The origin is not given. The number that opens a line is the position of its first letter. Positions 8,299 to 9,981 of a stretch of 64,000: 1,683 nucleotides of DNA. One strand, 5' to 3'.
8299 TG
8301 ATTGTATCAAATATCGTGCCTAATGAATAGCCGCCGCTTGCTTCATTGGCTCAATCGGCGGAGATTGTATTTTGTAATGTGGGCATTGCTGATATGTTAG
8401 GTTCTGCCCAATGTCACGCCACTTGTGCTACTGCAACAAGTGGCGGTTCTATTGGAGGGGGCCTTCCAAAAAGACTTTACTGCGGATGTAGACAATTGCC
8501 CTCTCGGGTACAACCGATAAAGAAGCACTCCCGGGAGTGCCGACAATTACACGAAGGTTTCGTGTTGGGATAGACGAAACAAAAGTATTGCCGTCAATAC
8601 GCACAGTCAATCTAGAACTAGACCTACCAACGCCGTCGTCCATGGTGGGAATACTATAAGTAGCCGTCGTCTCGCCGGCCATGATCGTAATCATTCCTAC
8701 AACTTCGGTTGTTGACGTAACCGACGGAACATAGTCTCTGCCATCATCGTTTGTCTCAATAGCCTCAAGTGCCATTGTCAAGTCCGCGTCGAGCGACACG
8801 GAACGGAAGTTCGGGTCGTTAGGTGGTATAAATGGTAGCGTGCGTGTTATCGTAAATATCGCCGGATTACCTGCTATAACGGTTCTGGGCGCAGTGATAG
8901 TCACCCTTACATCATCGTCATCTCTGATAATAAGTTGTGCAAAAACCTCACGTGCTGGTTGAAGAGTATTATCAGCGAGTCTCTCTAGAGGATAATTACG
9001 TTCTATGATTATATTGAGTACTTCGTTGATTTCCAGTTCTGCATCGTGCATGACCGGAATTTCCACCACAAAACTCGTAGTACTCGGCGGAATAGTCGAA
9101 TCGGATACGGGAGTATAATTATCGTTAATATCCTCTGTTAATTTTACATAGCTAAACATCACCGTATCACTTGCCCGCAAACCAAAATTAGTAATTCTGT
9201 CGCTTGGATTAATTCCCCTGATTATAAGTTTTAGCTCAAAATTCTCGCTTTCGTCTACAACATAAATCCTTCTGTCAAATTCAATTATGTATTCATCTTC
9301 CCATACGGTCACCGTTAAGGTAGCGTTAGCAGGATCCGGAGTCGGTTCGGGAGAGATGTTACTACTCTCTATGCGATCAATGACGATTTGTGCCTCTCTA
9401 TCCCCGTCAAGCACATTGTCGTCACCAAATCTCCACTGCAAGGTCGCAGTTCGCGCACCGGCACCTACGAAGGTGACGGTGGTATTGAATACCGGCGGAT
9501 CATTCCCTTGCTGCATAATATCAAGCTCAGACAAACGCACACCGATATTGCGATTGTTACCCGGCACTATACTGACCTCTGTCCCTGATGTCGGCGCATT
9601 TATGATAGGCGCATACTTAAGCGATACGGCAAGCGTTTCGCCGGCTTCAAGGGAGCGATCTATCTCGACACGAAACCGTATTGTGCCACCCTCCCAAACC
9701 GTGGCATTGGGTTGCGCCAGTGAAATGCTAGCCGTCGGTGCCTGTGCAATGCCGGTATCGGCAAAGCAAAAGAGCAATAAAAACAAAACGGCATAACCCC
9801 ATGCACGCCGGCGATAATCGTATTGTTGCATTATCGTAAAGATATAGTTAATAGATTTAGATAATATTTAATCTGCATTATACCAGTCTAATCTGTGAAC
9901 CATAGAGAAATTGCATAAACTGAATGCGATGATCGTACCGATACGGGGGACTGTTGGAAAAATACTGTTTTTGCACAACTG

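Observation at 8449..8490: Conserved extreme C-terminal motif ...(R)SKVFLEG(P/L)LQ shared by three otherwise different signal-peptide proteins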

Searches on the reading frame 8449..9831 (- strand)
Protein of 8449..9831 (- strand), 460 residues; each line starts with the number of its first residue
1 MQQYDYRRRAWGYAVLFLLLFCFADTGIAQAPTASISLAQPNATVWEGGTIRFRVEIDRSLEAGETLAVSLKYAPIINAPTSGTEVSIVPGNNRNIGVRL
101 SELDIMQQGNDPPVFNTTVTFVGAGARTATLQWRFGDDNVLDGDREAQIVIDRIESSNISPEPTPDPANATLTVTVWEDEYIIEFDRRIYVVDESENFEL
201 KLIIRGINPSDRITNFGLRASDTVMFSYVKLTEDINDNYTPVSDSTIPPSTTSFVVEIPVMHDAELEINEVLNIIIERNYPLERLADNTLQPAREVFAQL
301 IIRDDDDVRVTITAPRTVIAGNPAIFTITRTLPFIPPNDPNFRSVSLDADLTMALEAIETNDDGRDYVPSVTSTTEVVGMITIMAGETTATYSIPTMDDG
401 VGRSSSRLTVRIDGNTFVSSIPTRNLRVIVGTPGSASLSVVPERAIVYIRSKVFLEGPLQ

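Call 6: search_protein_families(library=pfam, proteins=[window:8449-9831:-], max_evalue=0.1)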
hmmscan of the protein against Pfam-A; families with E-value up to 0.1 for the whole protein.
window:8449-9831:- (460 aa): 1 family
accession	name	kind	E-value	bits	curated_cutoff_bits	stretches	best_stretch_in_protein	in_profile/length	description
PF20579.4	LapA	-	0.017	15.9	27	0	374-414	36-76/99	LapA domain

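Call 7: search_protein_families(library=ncbifam, proteins=[window:8449-9831:-], max_evalue=1)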
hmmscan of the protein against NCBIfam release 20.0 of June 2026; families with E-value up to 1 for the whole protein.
window:8449-9831:- (460 aa): 1 family
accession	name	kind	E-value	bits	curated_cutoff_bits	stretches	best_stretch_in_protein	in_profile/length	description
NF041633.1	trifunc_aldol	exception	0.018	13.5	700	1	28-100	45-116/580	KHG/KDPG aldolase/sugar kinase fusion protein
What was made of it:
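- On T9SS CTD: No NCBIfam or Pfam hit (calls 6, 7).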

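Call 8: find_homologous_proteins(query=window:8449-9831:-, max_evalue=0.001)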
Query window:8449-9831:- (460 aa): 20 proteins with E <= 0.001 among 8000 candidates.
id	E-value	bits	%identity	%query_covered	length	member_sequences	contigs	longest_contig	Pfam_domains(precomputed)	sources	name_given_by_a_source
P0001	5.9e-298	1006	100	100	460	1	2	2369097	-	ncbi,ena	-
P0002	4.4e-256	868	88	100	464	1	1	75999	-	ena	-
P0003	3.6e-221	753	78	100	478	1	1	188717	-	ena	-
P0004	3.2e-194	664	71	100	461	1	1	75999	-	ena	-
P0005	6.1e-138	478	56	100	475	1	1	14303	PF03160.21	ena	-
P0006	2.1e-132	460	54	100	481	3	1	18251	PF03160.21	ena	-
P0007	9.2e-129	448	54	100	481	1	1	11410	PF03160.21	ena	-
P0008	6.4e-126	439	53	100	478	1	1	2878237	PF03160.21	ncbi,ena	-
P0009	2.2e-123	431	51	100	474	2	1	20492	PF03160.21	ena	-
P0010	4.5e-121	423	52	100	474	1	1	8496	PF03160.21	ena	-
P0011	1.3e-117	411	53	100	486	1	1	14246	PF03160.21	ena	-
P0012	3.4e-107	377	50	100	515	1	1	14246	PF03160.21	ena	-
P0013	1.3e-90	322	55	70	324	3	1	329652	PF03160.21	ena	-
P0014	1.9e-71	259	60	49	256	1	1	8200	-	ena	-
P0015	6.7e-70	254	50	60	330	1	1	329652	-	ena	-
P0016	8.3e-23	99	33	63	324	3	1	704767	PF03160.21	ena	-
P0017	2.0e-22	98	30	52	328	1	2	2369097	PF03160.21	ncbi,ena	-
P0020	5.6e-11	60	26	97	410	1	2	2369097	-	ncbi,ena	-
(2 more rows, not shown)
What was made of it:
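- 8449..9831 (-): Paralogue A: 460 aa, all-beta (Calx-beta-like) secreted protein carrying the tag. Identical to P0001 from a 2.37 Mb contig (call 8).
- On Calx-beta domain proteins (passenger of paralogues A and B): Homologues P0005-P0013, P0016 and P0017 carry precomputed PF03160 (call 8).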

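Call 11: find_encoding_contigs(protein=P0020, flank=10000, max_places=4)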
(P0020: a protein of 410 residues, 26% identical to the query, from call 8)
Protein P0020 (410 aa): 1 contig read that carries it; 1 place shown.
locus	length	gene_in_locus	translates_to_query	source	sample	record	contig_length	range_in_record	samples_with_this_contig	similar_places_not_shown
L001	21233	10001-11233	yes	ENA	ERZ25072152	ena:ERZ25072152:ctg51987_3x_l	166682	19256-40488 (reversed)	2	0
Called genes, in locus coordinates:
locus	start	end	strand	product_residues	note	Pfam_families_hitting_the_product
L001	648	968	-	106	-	PF01555:N6_N4_Mtase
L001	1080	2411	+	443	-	PF13660:DUF4147, PF05161:MOFRL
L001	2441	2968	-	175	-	-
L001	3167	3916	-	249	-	PF00149:Metallophos, PF12850:Metallophos_2 (faint)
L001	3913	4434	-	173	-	PF00160:Pro_isomerase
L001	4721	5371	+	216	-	PF01351:RNase_HII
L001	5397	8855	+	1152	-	PF02811:PHP, PF07733:DNA_pol3_alpha, PF17657:DNA_pol3_finger, PF14579:HHH_6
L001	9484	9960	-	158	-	-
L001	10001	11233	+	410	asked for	-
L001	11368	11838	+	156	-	PF12694:cpYpsA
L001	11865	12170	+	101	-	-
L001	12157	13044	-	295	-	PF02517:Rce1-like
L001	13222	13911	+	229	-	PF05697:Trigger_N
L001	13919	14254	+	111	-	PF05698:Trigger_C (faint)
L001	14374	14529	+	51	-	-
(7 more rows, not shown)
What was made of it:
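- An Rce1-like CPBP protease gene lies two genes from tagged P0020 (call 11).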

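Call 30: find_encoding_contigs(protein=P0001, flank=10000, max_places=3)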
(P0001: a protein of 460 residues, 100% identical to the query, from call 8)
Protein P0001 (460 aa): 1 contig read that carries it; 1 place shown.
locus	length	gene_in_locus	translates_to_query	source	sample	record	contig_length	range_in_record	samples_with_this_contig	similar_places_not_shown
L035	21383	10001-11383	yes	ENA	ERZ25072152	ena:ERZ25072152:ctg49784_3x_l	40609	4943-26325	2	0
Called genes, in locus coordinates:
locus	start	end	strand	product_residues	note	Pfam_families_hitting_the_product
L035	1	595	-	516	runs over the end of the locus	-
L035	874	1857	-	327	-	PF00535:Glycos_transf_2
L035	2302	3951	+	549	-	PF07581:Glug (weak)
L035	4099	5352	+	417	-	-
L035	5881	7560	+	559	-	-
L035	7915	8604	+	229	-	-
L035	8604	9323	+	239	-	PF03160:Calx-beta (weak)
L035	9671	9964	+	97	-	-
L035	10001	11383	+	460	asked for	-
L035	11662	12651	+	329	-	PF03462:PCRF, PF00472:RF-1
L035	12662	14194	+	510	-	PF01336:tRNA_anti-codon, PF00152:tRNA-synt_2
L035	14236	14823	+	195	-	PF03407:Nucleotid_trans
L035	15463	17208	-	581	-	PF00749:tRNA-synt_1c, PF03950:tRNA-synt_1c_C, PF20974:tRNA-synt_1c_C2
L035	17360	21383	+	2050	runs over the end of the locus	PF07581:Glug (faint)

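Call 49: predict_structure(alignment_id=A5)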
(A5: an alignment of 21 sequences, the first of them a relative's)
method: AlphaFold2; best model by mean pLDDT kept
length: 460 residues; sequences in the alignment: 21
mean_pLDDT: 72.5   pTM: 0.40
mean pLDDT of the five models: 72.5, 71.6, 71.2, 70.6, 66.1
residues with pLDDT >= 90: 43; 70-90: 235; 50-70: 130; < 50: 52
segments of 3 or more residues with pLDDT < 50: 1-3, 25-28, 42-45, 139-143, 233-240, 284-291, 448-460
pLDDT, mean of each block of 10 residues (from residue 1): 60 76 54 77 50 83 88 69 76 73 77 82 84 66 62 86 84 63 81 74 75 66 73 45 69 78 58 73 45 68 73 90 91 63 64 89 71 73 90 86 81 86 69 88 66 42
secondary structure, 60 per line:
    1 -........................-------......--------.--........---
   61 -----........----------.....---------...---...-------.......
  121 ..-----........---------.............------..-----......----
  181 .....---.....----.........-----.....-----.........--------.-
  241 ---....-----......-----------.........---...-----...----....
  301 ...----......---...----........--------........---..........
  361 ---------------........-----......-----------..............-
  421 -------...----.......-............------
elements in order: H2-25 E33-38 E50-57 E66-73 E84-88 E98-100 E104-106 E114-122 E128-135 E145-157 E171-176 E181-185 E189-193 E198-206 H212-216 E222-230 E244-247 E253-258 E270-278 E282-284 E290-292 E297-303 E308-313 E317-319 E324-331 H340-347 E351-360 E376-383 E389-394 E406-419 E428-430 E435-441 H443-454
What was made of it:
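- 8449..9831 (-): AlphaFold model is all beta with mean pLDDT 72.5 (call 49).
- On T9SS CTD: In the AlphaFold model the last 13 residues are unpacked, and the preceding domain is family-specific (call 49).
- Closest known: Type IX secretion C-terminal domain. Different: The tag here is 13-14 residues, unfolded in the model (call 49), and sits in a gammaproteobacterium.
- Closest known: Outer-membrane-protein beta-signal. Different: The tag ends in ...GPLQ, and the carriers are soluble beta-sandwich repeats (calls 6, 49).
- (7) In the AlphaFold model of paralogue A the last strand of the final domain ends at residue 441 and residues 448-460 have pLDDT below 50 (call 49). The tag is unpacked in the monomer model (call 49). 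AlphaFold does not pack it on the last domain (call 49).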

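Call 72: find_encoding_contigs(protein=P0017, flank=10000, max_places=2)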
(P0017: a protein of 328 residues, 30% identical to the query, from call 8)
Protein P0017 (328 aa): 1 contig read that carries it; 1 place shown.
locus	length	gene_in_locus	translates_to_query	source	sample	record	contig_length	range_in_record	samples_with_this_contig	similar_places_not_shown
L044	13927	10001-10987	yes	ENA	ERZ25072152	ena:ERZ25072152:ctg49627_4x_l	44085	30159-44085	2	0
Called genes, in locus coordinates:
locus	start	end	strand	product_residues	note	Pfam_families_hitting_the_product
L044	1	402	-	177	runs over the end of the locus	PF00227:Proteasome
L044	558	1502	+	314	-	PF06293:Kdo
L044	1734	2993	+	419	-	PF00266:Aminotran_5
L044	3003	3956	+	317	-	PF03328:HpcH_HpaI, PF15617:C-C_Bond_Lyase (faint), PF22484:DUF6986 (weak)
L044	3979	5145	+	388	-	PF08442:ATP-grasp_2, PF13549:ATP-grasp_5 (weak), PF24948:Citrate_synth_N, PF00549:Ligase_CoA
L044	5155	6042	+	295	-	PF02629:CoA_binding, PF00549:Ligase_CoA, PF13607:Succ_CoA_lig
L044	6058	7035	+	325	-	PF00389:2-Hacid_dh, PF02826:2-Hacid_dh_C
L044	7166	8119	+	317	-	-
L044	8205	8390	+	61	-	-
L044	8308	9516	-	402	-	PF00909:Ammonium_transp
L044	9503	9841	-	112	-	PF00543:P-II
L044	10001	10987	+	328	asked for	PF03160:Calx-beta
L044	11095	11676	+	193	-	PF01370:Epimerase, PF04321:RmlD_sub_bind, PF16363:GDP_Man_Dehyd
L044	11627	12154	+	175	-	PF01370:Epimerase, PF16363:GDP_Man_Dehyd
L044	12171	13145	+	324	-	PF01370:Epimerase, PF04321:RmlD_sub_bind (faint), PF16363:GDP_Man_Dehyd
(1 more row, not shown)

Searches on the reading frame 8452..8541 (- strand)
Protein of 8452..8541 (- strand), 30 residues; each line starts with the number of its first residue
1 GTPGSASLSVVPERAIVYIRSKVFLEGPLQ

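Call 34: search_protein_representatives(alignment_id=A4)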
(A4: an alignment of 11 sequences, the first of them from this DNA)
Query: 11 sequences, 30 profile positions. Proteins with E-value up to 0.001 (for the whole library): 17; up to 1e-10: 4; up to 1e-30: 0. The best 17 are listed.
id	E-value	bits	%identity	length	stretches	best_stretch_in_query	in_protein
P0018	1.3e-13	66.7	-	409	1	1-30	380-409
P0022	1.4e-12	63.4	-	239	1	1-30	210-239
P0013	1.6e-12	63.3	-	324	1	1-30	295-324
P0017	2.5e-11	59.4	-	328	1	1-30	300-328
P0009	1.0e-09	54.3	-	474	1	1-30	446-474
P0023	3.8e-07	46.1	-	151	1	5-30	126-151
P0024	5.5e-07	45.6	-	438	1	6-30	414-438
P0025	8.7e-06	41.7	-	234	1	3-30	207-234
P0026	2.4e-05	40.3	-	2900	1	3-30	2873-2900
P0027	1.3e-04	38.0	-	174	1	12-30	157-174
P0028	1.5e-04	37.8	-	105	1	14-30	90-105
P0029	2.6e-04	37.0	-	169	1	12-30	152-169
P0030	3.1e-04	36.8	-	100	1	1-30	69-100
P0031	3.1e-04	36.8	-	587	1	8-29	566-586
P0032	3.9e-04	36.5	-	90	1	12-30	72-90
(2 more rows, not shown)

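Call 56: find_encoding_contigs(protein=P0026, flank=10000, max_places=2)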
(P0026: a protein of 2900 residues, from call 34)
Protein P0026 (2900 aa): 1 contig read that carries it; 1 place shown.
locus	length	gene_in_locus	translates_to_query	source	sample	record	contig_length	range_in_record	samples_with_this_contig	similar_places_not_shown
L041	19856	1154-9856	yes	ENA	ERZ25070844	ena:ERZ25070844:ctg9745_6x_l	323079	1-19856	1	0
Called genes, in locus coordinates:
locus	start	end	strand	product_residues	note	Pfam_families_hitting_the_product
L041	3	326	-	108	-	?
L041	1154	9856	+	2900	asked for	PF02368:Big_2 (faint), PF07581:Glug (faint), PF09394:Inhibitor_I42 (faint)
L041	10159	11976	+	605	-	PF00501:AMP-binding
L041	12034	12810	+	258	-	PF00005:ABC_tran, PF12399:BCA_ABC_TP_C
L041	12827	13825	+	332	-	PF02653:BPD_transp_2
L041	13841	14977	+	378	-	PF02653:BPD_transp_2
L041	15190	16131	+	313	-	PF00174:Oxidored_molyb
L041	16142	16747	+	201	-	PF01794:Ferric_reduct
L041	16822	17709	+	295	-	PF03781:FGE-sulfatase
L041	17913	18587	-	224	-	PF12762:DDE_Tnp_IS1595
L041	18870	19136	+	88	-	-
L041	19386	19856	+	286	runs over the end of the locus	PF03781:FGE-sulfatase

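Call 70: find_encoding_contigs(protein=P0031, flank=10000, max_places=2)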
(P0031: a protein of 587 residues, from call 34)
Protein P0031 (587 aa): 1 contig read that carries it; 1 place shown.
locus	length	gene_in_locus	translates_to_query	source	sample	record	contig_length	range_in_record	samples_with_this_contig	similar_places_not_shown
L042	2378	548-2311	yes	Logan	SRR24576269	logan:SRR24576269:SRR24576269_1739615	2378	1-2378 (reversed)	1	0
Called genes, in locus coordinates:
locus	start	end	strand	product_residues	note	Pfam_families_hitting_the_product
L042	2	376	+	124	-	?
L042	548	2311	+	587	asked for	PF12733:Cadherin-like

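Call 71: find_encoding_contigs(protein=P0027, flank=10000, max_places=2)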
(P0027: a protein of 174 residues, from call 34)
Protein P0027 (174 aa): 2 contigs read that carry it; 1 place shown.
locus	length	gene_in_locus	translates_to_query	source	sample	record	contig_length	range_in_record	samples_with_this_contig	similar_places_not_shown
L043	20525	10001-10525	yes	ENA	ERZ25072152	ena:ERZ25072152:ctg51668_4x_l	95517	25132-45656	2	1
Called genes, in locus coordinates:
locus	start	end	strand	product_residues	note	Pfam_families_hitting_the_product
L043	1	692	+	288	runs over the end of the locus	PF09176:Mpt_N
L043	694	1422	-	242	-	-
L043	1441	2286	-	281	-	PF00590:TP_methylase, PF23016:RsmI_C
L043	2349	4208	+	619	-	PF04348:LppC, PF13458:Peripla_BP_6 (weak)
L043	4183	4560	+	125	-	PF02021:UPF0102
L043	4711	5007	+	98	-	-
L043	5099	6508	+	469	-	PF01565:FAD_binding_4, PF02913:FAD-oxidase_C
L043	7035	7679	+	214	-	-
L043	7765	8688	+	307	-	-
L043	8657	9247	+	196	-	-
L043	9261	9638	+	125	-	PF07963:N_methyl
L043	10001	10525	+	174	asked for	-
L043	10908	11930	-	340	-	PF02086:MethyltransfD12 (faint), PF13847:Methyltransf_31 (faint), PF01555:N6_N4_Mtase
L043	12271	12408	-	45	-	-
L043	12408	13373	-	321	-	PF00348:polyprenyl_synt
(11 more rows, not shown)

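Call 73: find_encoding_contigs(protein=P0024, flank=10000, max_places=2)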
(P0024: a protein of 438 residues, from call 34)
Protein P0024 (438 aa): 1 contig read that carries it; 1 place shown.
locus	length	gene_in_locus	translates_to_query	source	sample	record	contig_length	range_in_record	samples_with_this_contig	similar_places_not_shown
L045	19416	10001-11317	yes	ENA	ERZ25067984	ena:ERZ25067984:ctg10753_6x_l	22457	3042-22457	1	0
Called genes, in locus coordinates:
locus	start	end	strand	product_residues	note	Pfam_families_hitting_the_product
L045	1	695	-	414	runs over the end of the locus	PF02441:Flavoprotein, PF04127:DFP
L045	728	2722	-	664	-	PF05170:AsmA, PF05359:DUF748, PF13116:YhdP, PF05170:AsmA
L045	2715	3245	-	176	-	PF01967:MoaC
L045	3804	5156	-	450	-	PF00089:Trypsin, PF13365:Trypsin_2, PF00595:PDZ, PF13180:PDZ_2, PF17820:PDZ_6, PF00595:PDZ, PF17820:PDZ_6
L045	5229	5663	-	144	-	PF00011:HSP20, PF17886:ArsA_HSP20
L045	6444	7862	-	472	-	PF13701:DDE_Tnp_1_4, PF01609:DDE_Tnp_1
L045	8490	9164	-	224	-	PF13462:Thioredoxin_4 (weak), PF01323:DSBA (weak)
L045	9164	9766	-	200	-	PF00034:Cytochrom_C, PF13442:Cytochrome_CBB3 (weak), PF00034:Cytochrom_C, PF13442:Cytochrome_CBB3 (weak)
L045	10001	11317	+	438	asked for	-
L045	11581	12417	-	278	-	PF09483:HpaP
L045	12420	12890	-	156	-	PF07321:YscO, PF16789:YscO-like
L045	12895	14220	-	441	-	PF02874:ATP-synt_ab_N, PF00006:ATP-synt_ab, PF18269:T3SS_ATPase_C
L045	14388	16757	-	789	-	PF00672:HAMP (weak), PF07228:SpoIIE, PF13581:HATPase_c_2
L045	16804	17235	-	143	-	PF05932:CesT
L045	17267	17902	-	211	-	PF06188:HrpE (weak), PF06635:T3SS_SCTL, PF02108:FliH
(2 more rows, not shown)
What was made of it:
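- A DegP-type Trypsin-PDZ-PDZ gene lies 5 kb from tagged P0024 (call 73).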

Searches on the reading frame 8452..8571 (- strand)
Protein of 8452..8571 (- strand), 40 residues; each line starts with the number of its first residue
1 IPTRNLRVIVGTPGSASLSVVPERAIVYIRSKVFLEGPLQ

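Call 21: find_homologous_proteins(query=A3, max_evalue=10)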
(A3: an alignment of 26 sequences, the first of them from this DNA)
Query A3 (26 sequences) (40 aa, profile of the alignment): 1 proteins with E <= 10 among 23 candidates.
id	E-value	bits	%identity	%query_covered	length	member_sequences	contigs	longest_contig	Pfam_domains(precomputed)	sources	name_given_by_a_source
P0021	7.4e-5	41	67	45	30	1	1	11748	-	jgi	-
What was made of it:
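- Tried and rejected: A 40-aa alignment found only 23 candidates and one 30-aa fragment (call 21).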
